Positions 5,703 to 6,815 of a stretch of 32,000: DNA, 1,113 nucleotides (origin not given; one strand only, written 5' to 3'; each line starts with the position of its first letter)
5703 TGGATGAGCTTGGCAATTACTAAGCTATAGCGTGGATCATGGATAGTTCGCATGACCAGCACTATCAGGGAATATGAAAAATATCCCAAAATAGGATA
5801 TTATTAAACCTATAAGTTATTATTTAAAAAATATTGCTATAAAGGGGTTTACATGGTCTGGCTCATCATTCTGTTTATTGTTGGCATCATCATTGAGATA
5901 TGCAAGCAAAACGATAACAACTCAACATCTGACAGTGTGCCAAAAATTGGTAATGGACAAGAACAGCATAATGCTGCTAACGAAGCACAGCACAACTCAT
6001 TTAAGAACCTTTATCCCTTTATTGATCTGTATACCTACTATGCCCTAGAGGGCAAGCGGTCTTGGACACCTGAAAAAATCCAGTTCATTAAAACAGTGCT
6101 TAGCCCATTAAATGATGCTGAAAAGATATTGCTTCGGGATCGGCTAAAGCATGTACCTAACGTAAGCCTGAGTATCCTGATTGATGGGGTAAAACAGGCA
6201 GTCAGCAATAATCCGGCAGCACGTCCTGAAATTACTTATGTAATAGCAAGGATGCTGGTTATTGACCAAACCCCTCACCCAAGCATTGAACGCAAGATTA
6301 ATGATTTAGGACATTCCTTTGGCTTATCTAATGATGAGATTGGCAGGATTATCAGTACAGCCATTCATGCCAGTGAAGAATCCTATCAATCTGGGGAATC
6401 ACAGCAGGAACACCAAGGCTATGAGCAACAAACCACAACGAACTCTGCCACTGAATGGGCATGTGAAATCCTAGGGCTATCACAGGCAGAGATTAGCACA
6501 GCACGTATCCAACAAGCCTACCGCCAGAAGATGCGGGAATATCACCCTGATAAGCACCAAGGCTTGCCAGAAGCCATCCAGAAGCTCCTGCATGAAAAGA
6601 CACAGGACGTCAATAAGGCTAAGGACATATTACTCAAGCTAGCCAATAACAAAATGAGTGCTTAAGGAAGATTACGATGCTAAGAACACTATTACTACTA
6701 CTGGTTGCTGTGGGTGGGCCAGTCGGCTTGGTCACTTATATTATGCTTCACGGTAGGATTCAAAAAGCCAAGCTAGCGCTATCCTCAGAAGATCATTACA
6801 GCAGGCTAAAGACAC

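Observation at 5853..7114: Island-borne pair of membrane-anchored J-domain proteins: a DjlA-like co-chaperone plus a conserved HPD-less J-like paralog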

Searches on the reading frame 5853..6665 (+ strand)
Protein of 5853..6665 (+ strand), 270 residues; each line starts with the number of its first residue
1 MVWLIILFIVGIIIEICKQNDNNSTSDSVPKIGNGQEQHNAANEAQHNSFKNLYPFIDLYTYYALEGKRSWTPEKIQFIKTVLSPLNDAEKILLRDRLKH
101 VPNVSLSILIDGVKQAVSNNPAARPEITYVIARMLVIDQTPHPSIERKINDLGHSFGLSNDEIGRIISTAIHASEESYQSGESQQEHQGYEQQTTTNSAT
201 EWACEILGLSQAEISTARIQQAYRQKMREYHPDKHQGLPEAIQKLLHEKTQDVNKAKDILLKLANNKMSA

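Call 4: search_protein_families(library=pfam, proteins=[window:5853-6665:+], max_evalue=1)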
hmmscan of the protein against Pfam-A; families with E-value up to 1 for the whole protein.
window:5853-6665:+ (270 aa): 2 families
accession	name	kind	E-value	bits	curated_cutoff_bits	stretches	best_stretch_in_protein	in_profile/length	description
PF00226.36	DnaJ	-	7e-09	36.1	27.8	1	205-261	4-54/63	DnaJ domain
PF25561.1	QRICH1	-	0.033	14.7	30.8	1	177-254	14-94/115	QRICH1 domain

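Call 10: search_protein_families(library=padloc, proteins=[window:5853-6665:+], max_evalue=0.01)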
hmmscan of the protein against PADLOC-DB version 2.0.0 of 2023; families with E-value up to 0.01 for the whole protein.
window:5853-6665:+ (270 aa): 0 families

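Call 11: search_protein_families(library=ncbifam, proteins=[window:5853-6665:+], max_evalue=0.1)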
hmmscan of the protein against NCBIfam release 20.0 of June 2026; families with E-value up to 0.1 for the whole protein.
window:5853-6665:+ (270 aa): 15 families
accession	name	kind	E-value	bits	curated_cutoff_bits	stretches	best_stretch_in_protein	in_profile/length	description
NF006948.0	PRK09430.1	equivalog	2.1e-15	57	162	1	136-262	141-262/267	co-chaperone DjlA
TIGR02349.1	DnaJ_bact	equivalog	2.4e-07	30.5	377.2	1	205-261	4-54/354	molecular chaperone DnaJ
NF006502.0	PRK08937.3-2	equivalog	7.2e-05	22.4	259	1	201-260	203-261/275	adenylosuccinate lyase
NF008035.0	PRK10767.1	subfamily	0.00014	21.1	338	1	205-260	8-57/374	molecular chaperone DnaJ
NF050028.1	CldAdptActJ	equivalog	0.00015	22.2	150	1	206-262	7-62/93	cold adaptation protein ActJcold adaptation protein ActJ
NF010894.0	PRK14301.1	equivalog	0.0033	16.5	548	1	205-245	8-47/373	chaperone protein DnaJ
NF001420.0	PRK00294.1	equivalog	0.0047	17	169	1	214-260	18-64/173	co-chaperone HscB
NF003449.0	PRK05014.1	equivalog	0.0058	16.8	189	1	211-260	12-61/172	co-chaperone HscB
NF010874.0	PRK14281.1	equivalog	0.0096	15.1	619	1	205-260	7-56/397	chaperone protein DnaJ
NF010872.0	PRK14279.1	equivalog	0.01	14.9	556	1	207-260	15-62/394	molecular chaperone DnaJ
NF010871.0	PRK14278.1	equivalog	0.015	14.2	502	1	206-261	8-56/378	molecular chaperone DnaJ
NF006504.0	PRK08937.3-4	equivalog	0.031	13.6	256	1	216-266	216-266/268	adenylosuccinate lyase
NF010892.0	PRK14299.1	equivalog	0.042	13.1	392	1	205-257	8-53/291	chaperone protein DnaJ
TIGR01685.1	MDP-1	equivalog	0.045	13.9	53.75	0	194-260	67-134/174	magnesium-dependent phosphatase-1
NF010885.0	PRK14292.1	equivalog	0.053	12.5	585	0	205-237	6-37/371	chaperone protein DnaJ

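Call 12: search_protein_families(library=phrogs, proteins=[window:5853-6665:+], max_evalue=0.01)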
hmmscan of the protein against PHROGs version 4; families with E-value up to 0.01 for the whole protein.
window:5853-6665:+ (270 aa): 2 families
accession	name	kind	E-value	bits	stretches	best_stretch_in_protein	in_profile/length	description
phrog_9210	-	unknown function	2.5e-05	25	1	183-245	127-192/204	-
phrog_14336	-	unknown function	0.0011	19.3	1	205-260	8-56/363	-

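Call 14: find_homologous_proteins(query=window:5853-6665:+)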
Query window:5853-6665:+ (270 aa): 9 proteins with E <= 0.001 among 462 candidates.
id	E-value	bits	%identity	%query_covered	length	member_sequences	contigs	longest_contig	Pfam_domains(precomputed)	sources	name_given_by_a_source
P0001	1.9e-175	599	100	100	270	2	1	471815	PF00226.37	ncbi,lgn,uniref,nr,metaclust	ncbi:J domain-containing protein [Alkanindiges illinoisensis]|uniref:J domain-containing protein n=1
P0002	5.7e-156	535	90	100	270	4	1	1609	PF00226.37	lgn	-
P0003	1.2e-49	187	39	96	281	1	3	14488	PF00226.37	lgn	-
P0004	6.0e-48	182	39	97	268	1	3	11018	PF00226.37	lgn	-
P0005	1.3e-47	180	37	97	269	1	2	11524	PF00226.37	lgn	-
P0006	4.7e-42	162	42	81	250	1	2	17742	-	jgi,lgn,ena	-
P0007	2.0e-39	154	35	97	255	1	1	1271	PF00226.37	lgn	-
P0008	2.6e-39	153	60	26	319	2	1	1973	PF00226.37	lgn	-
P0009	3.5e-36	143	30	94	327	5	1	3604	PF00226.37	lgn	-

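Call 18: find_encoding_contigs(protein=P0003, flank=10000, max_places=4)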
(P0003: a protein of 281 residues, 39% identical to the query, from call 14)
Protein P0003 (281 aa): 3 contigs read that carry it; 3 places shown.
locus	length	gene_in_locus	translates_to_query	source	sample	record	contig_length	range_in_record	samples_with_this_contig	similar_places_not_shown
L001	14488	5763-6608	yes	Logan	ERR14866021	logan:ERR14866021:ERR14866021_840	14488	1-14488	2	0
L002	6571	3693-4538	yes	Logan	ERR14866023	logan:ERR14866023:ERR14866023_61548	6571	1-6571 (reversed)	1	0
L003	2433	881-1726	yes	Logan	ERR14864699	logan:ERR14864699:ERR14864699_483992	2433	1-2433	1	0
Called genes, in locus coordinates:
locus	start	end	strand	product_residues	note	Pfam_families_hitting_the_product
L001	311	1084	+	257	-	-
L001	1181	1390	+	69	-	PF12728:HTH_17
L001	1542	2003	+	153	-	-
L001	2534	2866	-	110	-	-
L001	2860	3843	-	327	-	-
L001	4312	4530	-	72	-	PF13560:HTH_31, PF12844:HTH_19, PF01381:HTH_3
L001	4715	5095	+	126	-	-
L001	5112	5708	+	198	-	PF05656:DUF805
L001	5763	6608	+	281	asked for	PF00226:DnaJ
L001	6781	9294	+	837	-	-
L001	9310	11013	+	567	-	-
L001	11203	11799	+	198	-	PF00239:Resolvase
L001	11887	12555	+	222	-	-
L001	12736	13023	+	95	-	-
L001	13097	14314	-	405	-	PF13356:Arm-DNA-bind_3, PF22022:Phage_int_M, PF00589:Phage_integrase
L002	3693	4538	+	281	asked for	PF00226:DnaJ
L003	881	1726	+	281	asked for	PF00226:DnaJ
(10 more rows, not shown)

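Call 19: find_encoding_contigs(protein=P0006, flank=10000, max_places=4)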
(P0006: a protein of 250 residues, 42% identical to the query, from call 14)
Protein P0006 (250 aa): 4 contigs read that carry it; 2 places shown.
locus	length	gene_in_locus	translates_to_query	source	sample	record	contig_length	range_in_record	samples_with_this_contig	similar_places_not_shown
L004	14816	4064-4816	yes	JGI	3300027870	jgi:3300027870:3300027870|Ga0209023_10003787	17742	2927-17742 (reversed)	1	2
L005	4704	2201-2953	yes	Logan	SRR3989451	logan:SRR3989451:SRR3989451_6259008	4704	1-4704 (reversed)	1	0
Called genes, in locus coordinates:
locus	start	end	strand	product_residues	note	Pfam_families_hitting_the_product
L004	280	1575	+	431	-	PF13356:Arm-DNA-bind_3, PF22022:Phage_int_M, PF00589:Phage_integrase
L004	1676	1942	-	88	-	-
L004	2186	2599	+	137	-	-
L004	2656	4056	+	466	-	PF05656:DUF805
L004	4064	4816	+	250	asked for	-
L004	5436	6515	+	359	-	-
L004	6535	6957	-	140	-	PF23864:DUF7222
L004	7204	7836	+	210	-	PF00239:Resolvase, PF02796:HTH_7 (weak)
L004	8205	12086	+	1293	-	PF20693:YobI-ATPase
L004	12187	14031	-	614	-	PF06048:DUF927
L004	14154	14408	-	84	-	-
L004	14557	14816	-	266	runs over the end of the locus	-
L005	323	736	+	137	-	-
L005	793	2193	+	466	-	PF05656:DUF805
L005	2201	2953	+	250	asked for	-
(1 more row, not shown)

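Call 21: find_related_loci(query=A2, collection=genome_contigs, flank=10000)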
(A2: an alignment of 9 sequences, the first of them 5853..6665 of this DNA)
Query A2 (270 aa) in genome_contigs; peptide patterns used: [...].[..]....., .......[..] (x = any residue, [..] = any of these).
245 stretches matched a pattern; 38 encode a relative of the query (tblastn E <= 1e-3); 38 distinct loci.
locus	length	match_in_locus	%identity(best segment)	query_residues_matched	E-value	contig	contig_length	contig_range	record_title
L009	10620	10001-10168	47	203-260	4e-9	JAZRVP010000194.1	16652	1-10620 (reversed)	MAG: Myxococcota bacterium isolate T1900044953_TA20190006.MAGScoT_cleanbin_000031 SGB_3738_k141_1998922, whole genome sh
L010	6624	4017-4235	37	182-260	2e-8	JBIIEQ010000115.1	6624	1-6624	MAG: Methylococcaceae bacterium isolate ME2000-10-10pf_3300042337_group1_bin49 Rohwer_bin2414_scaffold_8480_c1, whole ge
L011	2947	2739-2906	43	203-260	1e-7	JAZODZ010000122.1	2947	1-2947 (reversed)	MAG: Myxococcota bacterium isolate T1900044750_TS20190416.MAGScoT_cleanbin_000055 SGB_2193_k141_842605, whole genome sho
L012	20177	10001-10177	42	203-260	3e-7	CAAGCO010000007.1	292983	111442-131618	MAG TPA_asm: Bacilli bacterium, isolate HGM10772, WGS project CAAGCO010000000 data, contig: SRS476120_52_k119_56323, who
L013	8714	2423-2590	43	203-260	3e-7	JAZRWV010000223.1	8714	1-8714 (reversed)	MAG: Myxococcota bacterium isolate T1900044951_TA20190004.MAGScoT_cleanbin_000050 SGB_3670_k141_1380059, whole genome sh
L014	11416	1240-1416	42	203-260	2e-7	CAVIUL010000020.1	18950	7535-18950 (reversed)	bacterium isolate H07617-L1_cleanbin_000038 genome assembly, contig: Spades_H07617-L1_contig_1939, whole genome shotgun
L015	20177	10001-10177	42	203-260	4e-7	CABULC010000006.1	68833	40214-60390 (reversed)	MAG TPA_asm: uncultured Clostridium sp. isolate MGYG-HGUT-04102 genome assembly, contig: GUT_GENOME256424_6, whole genom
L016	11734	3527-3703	41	203-260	6e-7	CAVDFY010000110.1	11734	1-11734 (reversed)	bacterium isolate G02607-L1_cleanbin_000033 genome assembly, contig: Spades_G02607-L1_contig_2174, whole genome shotgun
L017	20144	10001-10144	44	219-266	7e-7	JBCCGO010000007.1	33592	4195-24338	MAG: Bacteroidota bacterium isolate P01_B01_bin.45 k141_1038268_length_33592_cov_86.0053, whole genome shotgun sequence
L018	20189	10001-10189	40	199-260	2e-6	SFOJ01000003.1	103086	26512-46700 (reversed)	MAG: Mollicutes bacterium isolate W3P13.010 Contig88, whole genome shotgun sequence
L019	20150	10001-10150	41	205-260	3e-6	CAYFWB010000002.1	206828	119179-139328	MAG TPA_asm: uncultured Candidatus Peribacteria bacterium isolate ERP107533_co1_137 genome assembly, contig: NODE_3_leng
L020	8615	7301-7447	42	206-260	7e-6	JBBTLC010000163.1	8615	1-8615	MAG: Deltaproteobacteria bacterium isolate H32-bin127_2 H32_bin127_2_000000000163, whole genome shotgun sequence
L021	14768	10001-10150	39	205-260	8e-6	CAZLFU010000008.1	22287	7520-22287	MAG TPA_asm: uncultured Candidatus Peribacteria bacterium isolate SRP150892_co2_1 genome assembly, contig: NODE_3140_len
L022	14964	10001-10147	40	206-260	1e-5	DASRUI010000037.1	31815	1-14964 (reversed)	MAG TPA_asm: Thermodesulfobacteriota bacterium isolate SMAG_U7962 k141_1535585, whole genome shotgun sequence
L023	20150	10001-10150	41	205-260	1e-5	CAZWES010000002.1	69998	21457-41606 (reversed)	MAG TPA_asm: uncultured Candidatus Peribacteria bacterium isolate SRP077602_co2_388 genome assembly, contig: NODE_557_le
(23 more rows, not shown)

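Call 26: find_encoding_contigs(protein=P0009, flank=10000, max_places=3)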
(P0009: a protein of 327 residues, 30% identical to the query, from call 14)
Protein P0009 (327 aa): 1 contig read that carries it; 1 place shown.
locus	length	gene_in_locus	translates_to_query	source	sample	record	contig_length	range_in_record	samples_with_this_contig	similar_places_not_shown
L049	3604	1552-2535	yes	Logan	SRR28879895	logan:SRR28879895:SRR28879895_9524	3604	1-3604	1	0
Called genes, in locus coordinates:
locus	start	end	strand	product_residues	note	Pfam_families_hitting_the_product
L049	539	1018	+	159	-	-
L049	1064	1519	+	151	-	PF05656:DUF805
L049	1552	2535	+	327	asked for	PF00226:DnaJ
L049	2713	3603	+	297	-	?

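Call 27: find_encoding_contigs(protein=P0005, flank=10000, max_places=3)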
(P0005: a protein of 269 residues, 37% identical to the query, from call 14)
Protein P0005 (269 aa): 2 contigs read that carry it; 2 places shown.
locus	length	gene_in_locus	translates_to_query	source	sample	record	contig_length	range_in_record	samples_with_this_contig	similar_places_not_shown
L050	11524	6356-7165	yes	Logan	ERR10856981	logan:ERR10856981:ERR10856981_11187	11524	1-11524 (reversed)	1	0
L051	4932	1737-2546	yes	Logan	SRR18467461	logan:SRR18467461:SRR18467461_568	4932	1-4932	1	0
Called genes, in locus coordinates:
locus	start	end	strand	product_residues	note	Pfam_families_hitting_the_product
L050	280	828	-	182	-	PF13560:HTH_31 (weak), PF01381:HTH_3, PF13443:HTH_26 (weak)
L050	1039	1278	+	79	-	-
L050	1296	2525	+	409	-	-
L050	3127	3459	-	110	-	-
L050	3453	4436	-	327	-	-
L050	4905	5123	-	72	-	PF13560:HTH_31, PF12844:HTH_19, PF01381:HTH_3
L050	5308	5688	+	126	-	-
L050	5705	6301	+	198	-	PF05656:DUF805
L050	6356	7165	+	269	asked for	PF00226:DnaJ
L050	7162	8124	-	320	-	PF01420:Methylase_S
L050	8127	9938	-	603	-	PF02384:N6_Mtase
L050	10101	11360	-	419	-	PF13356:Arm-DNA-bind_3, PF14659:Phage_int_SAM_3 (weak), PF22022:Phage_int_M, PF00589:Phage_integrase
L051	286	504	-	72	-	PF13560:HTH_31, PF12844:HTH_19, PF01381:HTH_3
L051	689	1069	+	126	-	-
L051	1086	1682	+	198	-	PF05656:DUF805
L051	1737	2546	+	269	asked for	PF00226:DnaJ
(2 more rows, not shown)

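Call 29: predict_structure(alignment_id=A2)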
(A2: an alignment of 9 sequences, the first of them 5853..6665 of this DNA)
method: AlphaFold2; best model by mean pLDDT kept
length: 270 residues; sequences in the alignment: 9
mean_pLDDT: 70.0   pTM: 0.48
mean pLDDT of the five models: 70.0, 68.7, 65.5, 65.3, 59.6
residues with pLDDT >= 90: 46; 70-90: 122; 50-70: 46; < 50: 56
segments of 3 or more residues with pLDDT < 50: 17-46, 178-196
pLDDT, mean of each block of 10 residues (from residue 1): 56 48 34 36 50 84 84 83 78 77 83 87 90 91 93 94 93 61 30 50 80 75 70 55 68 76 62
secondary structure, 60 per line:
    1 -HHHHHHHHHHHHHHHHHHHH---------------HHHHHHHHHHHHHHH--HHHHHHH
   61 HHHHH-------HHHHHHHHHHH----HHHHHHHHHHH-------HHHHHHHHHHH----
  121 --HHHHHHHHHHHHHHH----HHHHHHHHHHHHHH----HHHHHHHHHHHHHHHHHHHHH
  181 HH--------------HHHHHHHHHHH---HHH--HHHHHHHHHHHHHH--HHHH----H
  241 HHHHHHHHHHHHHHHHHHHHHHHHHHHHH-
elements in order: H2-21 H37-51 H54-65 H73-83 H88-98 H106-116 H123-137 H142-155 H160-182 H197-207 H216-229 H232-235 H240-269
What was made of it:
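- On DjlA co-chaperone: AF2 places a helix at aa 2-21 (call 29).
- Checked: The AF2 middle domain (aa 50-170) has pLDDT 77-94 (call 29).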

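Call 33: fold_search(model_id=the predicted structure, library=pdb)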
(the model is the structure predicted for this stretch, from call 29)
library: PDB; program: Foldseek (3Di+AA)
matches with E <= 10: 299; with E <= 0.001: 0
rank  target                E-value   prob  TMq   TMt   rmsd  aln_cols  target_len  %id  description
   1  2ou3_A                9.8e-02  1.00  0.36  0.56   5.3       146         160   14  Crystal structure of a tellurite resistance protein of cog3793 (npun_f6341) from nostoc punctiforme pcc 73102 at 1.85  (released 2007-03-06)
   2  8uqu_B                4.1e-01  0.13  0.16  0.17  22.1       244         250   12  Crystal Structure of N-terminal Domain of Fic Family Protein from Bordetella bronchiseptica (released 2024-10-30)
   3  2h5n_A                5.7e-01  0.89  0.33  0.59  10.8       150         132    9  Crystal Structure of Protein of Unknown Function PG1108 from Porphyromonas gingivalis W83 (released 2006-07-25)
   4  8cwy_A                9.2e-01  0.11  0.15  0.10  16.3       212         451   15  Accurate computational design of genetically encoded 3D protein crystals (released 2023-11-01)
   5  4rc7_A                9.7e-01  0.08  0.12  0.14  19.1       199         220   10  Crystal structure of cyanobacterial aldehyde-deformylating oxygenase F86YF87Y mutant (released 2014-12-17)
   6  2w99_A                1.0e+00  0.20  0.17  0.18  13.0       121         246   11  Crystal Structure of CDK4 in complex with a D-type cyclin (released 2009-03-10)
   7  5u91_B                1.0e+00  0.14  0.17  0.15  15.2       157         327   11  Crystal structure of Tre/loxLTR complex (released 2017-07-26)
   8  2h5n_D                1.1e+00  0.80  0.32  0.61   4.7       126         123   10  Crystal Structure of Protein of Unknown Function PG1108 from Porphyromonas gingivalis W83 (released 2006-07-25)
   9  2h5n_B                1.1e+00  0.82  0.33  0.62   4.5       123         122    9  Crystal Structure of Protein of Unknown Function PG1108 from Porphyromonas gingivalis W83 (released 2006-07-25)
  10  8iuf_E6               1.1e+00  0.06  0.12  0.10  21.1       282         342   12  Cryo-EM structure of Euglena gracilis super-complex I+III2+IV, composite (released 2024-02-28)
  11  1pvr_A                1.2e+00  0.15  0.16  0.14  14.8       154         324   10  BASIS FOR A SWITCH IN SUBSTRATE SPECIFICITY: CRYSTAL STRUCTURE OF SELECTED VARIANT OF CRE SITE-SPECIFIC RECOMBINASE, L (released 2004-02-17)
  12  2f7n                  1.3e+00  0.13  0.18  0.25  14.5       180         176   11  Structure of D. radiodurans Dps-1 (released 2006-11-14)
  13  9g6k_L2               1.3e+00  0.07  0.15  0.15  18.0       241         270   11  LSU structure derived from the LSU sample of the mitoribosome from T. gondii. (released 2024-12-11)
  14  2c41_A                1.3e+00  0.06  0.12  0.18  14.5       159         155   11  X-ray structure of Dps from Thermosynechococcus elongatus (released 2006-10-11)
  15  2w96_A                1.3e+00  0.13  0.16  0.18  12.5       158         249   11  Crystal Structure of CDK4 in complex with a D-type cyclin (released 2009-03-10)
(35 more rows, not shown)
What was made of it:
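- Closest known: DjlA. Same: The top fold matches of the middle domain are TerB-family structures (call 33).
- Checked: The best PDB fold matches are the TerB-family entry 2ou3 (E 0.098, prob 1.0, TMt 0.56) and 2h5n (call 33).
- TerB-like fold as the top PDB match: call 33.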

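Call 62: search_protein_families(library=padloc, proteins=[L001:6781-9294:+, L001:9310-11013:+, L004:5436-6515:+, L004:8205-12086:+], max_evalue=0.00001)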
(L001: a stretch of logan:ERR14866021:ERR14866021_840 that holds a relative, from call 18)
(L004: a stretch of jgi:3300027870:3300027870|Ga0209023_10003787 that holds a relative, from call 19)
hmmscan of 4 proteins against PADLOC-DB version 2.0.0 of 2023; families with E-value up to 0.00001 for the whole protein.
L001:6781-9294:+ (837 aa): 2 families
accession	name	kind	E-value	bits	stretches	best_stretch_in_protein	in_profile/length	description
PDLC04547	PDC-M26A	-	4.9e-27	92.8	2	320-631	120-430/724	-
PDLC03865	LmuB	-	1.2e-06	25.1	1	278-503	211-432/1007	-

L001:9310-11013:+ (567 aa): 0 families

L004:5436-6515:+ (359 aa): 0 families

L004:8205-12086:+ (1293 aa): 1 family
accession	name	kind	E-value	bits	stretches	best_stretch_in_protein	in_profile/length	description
PDLC02220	Tmn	-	1.3e-82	276.4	1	46-1028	14-1022/1273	-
